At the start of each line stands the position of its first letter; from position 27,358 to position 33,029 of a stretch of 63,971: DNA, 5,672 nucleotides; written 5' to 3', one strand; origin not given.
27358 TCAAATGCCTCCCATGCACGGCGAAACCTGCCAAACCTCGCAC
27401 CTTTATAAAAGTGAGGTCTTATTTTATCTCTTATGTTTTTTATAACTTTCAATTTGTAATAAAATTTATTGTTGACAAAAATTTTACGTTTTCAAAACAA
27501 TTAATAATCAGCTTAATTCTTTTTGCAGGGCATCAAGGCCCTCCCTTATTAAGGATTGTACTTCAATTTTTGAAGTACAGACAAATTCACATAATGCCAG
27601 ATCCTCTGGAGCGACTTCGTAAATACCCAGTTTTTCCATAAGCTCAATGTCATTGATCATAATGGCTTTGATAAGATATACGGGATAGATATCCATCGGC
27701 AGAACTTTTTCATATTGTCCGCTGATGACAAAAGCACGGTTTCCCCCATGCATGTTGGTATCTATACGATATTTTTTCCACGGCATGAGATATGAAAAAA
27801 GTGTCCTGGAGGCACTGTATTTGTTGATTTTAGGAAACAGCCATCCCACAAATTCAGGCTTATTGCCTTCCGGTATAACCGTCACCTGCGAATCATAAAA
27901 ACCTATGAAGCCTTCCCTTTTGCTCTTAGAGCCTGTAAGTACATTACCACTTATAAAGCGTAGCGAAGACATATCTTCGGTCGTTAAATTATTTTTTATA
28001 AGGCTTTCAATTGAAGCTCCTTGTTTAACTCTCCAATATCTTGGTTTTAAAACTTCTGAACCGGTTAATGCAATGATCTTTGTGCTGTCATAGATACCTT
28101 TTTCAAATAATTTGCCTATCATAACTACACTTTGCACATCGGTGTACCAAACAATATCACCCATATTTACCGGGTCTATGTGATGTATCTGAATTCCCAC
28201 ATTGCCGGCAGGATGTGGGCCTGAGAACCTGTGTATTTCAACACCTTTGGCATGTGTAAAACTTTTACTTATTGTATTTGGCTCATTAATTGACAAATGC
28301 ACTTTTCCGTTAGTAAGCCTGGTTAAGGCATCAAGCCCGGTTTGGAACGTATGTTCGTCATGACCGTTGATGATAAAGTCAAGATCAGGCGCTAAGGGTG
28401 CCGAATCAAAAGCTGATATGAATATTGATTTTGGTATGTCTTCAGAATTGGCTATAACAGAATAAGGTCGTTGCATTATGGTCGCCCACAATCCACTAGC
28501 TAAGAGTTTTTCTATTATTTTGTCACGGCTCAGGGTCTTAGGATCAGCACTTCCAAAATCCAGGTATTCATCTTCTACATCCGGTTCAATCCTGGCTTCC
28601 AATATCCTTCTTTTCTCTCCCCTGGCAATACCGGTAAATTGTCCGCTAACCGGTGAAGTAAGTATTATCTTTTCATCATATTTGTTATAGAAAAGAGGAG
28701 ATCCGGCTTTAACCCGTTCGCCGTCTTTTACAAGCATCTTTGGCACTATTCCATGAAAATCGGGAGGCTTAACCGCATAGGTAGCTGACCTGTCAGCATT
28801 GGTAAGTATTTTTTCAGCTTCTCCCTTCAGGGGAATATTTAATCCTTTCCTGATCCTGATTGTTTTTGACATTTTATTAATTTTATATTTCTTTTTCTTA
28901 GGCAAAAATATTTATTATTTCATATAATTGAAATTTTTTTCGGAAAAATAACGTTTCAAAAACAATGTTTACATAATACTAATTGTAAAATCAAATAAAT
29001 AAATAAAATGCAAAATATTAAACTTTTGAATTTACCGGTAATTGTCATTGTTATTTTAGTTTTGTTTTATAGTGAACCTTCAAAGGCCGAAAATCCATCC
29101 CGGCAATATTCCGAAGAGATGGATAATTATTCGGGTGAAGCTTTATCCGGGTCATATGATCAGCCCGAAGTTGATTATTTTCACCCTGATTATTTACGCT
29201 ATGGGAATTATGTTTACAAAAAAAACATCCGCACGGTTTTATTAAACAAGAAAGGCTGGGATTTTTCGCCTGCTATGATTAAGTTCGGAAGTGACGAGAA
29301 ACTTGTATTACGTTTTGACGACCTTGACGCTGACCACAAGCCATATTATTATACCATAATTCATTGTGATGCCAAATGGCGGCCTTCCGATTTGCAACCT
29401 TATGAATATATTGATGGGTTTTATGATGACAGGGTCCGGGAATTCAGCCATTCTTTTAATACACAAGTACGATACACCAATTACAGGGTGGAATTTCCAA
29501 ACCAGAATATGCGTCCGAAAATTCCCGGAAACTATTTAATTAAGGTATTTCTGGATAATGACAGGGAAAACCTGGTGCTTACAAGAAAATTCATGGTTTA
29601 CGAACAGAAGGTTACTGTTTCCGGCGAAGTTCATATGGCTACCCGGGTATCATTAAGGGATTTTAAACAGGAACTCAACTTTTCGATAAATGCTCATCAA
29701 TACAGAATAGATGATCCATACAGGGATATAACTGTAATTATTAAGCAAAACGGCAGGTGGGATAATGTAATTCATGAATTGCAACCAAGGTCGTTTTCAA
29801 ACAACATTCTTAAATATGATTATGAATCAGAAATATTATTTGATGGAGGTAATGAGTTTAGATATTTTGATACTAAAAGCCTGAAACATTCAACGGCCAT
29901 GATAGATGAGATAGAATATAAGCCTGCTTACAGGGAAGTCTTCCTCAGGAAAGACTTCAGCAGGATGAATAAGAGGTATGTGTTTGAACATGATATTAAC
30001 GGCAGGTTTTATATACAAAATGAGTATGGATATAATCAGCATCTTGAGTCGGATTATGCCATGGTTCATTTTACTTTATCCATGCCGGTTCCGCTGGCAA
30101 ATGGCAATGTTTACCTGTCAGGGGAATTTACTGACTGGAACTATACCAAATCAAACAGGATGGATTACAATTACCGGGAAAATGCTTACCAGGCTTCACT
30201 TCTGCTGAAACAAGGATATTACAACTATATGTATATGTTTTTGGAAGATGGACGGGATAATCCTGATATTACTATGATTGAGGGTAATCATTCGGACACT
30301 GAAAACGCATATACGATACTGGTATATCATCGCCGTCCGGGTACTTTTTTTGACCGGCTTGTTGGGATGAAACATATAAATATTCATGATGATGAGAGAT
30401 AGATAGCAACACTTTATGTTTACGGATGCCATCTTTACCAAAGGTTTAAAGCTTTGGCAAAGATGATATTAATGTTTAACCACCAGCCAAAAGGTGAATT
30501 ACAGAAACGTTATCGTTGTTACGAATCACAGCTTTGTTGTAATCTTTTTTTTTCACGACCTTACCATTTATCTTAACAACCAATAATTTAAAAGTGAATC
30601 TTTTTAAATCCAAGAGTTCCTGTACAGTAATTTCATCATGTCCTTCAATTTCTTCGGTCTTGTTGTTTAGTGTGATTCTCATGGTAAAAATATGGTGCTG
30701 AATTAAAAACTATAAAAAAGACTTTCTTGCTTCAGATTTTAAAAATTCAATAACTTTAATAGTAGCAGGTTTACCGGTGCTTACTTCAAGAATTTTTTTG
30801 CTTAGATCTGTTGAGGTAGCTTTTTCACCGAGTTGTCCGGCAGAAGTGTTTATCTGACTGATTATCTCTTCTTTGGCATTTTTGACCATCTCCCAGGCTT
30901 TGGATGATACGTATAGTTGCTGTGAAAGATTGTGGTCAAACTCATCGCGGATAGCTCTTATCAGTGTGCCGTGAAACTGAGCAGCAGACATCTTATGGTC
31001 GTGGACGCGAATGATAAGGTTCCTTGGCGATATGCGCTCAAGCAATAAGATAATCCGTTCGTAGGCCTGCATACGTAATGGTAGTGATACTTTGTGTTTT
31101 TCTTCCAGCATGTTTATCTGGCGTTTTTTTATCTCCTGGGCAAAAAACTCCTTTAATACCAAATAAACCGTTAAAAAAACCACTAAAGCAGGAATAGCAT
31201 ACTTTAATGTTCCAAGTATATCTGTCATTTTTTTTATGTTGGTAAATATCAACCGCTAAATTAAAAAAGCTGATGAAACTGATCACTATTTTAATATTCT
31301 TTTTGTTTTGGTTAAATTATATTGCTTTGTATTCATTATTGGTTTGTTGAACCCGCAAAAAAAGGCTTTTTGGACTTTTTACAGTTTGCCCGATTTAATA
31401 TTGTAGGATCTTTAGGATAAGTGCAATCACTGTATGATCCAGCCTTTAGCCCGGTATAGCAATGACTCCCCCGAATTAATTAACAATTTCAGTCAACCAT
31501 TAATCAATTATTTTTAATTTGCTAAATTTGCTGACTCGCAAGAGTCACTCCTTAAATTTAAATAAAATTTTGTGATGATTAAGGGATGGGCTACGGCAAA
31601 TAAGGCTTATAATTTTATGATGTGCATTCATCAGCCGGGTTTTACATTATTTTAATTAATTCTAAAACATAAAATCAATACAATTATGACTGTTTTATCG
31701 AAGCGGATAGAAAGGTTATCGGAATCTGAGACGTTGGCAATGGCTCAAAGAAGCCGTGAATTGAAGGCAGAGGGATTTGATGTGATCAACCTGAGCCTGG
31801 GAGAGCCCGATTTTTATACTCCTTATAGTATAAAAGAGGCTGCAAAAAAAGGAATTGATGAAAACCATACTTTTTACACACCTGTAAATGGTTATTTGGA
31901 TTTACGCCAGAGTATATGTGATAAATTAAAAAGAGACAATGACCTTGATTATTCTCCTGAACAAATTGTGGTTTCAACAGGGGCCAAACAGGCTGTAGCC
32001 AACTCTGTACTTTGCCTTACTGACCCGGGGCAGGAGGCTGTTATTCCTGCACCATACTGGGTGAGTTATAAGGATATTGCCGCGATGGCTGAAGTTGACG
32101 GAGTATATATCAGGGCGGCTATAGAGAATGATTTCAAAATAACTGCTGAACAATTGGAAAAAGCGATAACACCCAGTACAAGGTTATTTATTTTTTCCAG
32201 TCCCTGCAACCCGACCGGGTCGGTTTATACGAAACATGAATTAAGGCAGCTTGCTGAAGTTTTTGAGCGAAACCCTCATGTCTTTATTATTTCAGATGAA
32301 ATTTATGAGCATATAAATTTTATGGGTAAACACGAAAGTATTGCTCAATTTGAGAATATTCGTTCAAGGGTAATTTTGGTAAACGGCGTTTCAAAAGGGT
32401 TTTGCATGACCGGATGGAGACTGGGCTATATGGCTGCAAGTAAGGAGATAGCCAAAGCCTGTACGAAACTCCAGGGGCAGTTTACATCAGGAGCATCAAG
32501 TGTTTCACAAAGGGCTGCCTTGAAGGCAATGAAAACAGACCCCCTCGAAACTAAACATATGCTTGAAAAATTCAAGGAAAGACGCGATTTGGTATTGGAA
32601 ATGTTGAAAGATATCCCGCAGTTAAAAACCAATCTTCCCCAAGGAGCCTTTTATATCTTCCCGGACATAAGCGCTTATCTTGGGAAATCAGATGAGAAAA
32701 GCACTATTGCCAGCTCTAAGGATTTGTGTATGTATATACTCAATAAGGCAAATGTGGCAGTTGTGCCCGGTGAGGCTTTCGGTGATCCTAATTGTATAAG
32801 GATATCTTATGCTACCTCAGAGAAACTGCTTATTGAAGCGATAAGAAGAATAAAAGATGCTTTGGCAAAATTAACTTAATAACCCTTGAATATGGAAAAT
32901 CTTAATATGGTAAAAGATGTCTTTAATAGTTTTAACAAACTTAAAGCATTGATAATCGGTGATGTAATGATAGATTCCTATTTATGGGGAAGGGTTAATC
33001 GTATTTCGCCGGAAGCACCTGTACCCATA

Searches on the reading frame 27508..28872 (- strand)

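Call 63: search_protein_families(library=pfam, proteins=[window:27508-28872:-], max_evalue=0.00001)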
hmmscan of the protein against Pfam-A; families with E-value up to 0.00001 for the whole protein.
window:27508-28872:- (454 aa): 3 families
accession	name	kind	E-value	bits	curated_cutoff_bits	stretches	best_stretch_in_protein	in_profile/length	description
PF24836.1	NQRA_2nd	-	7.1e-50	169.4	25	1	114-259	1-143/145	NqrA second alpha/beta domain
PF05896.17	NQRA_N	-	7.6e-30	103.4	25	1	5-97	1-93/94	NqrA N-terminal barrel-sandwich hybrid domain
PF11973.14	NQRA_SLBB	-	2e-15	57.5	27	1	266-318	1-50/51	NQRA C-terminal domain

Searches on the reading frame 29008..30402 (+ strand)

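Call 63: search_protein_families(library=pfam, proteins=[window:29008-30402:+], max_evalue=0.00001)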
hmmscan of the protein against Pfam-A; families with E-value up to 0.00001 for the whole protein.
window:29008-30402:+ (464 aa): 1 family
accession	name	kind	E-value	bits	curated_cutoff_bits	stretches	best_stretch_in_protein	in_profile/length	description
PF17116.11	T9SS_plug_1st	-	2.7e-41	140.8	23.9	1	74-199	1-126/126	Type 9 secretion system plug protein 1st domain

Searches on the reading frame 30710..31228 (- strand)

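Call 63: search_protein_families(library=pfam, proteins=[window:30710-31228:-], max_evalue=0.00001)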
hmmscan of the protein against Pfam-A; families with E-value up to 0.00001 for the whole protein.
window:30710-31228:- (172 aa): 1 family
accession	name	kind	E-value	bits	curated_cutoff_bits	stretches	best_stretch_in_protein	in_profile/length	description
PF25589.1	DUF7935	-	2.7e-58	196.7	27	1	3-169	2-170/171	Family of unknown function (DUF7935)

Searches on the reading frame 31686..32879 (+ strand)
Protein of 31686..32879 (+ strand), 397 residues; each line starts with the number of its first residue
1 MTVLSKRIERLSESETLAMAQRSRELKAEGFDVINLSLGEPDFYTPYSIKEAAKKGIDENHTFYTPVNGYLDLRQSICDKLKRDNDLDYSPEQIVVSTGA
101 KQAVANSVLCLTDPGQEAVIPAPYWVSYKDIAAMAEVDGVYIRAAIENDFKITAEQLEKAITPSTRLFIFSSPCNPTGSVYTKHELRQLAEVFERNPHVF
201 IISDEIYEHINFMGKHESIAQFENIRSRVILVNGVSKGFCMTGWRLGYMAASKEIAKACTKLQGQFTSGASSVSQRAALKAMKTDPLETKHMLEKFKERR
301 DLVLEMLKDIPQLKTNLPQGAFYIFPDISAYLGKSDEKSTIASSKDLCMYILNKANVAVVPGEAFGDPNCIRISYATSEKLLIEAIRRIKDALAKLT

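Call 63: search_protein_families(library=pfam, proteins=[window:31686-32879:+], max_evalue=0.00001)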
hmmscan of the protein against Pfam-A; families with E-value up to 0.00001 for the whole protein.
window:31686-32879:+ (397 aa): 1 family
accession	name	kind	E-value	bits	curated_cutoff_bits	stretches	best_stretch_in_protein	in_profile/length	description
PF00155.27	Aminotran_1_2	-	1.6e-73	248.5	19.7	1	32-389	2-361/361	Aminotransferase class I and II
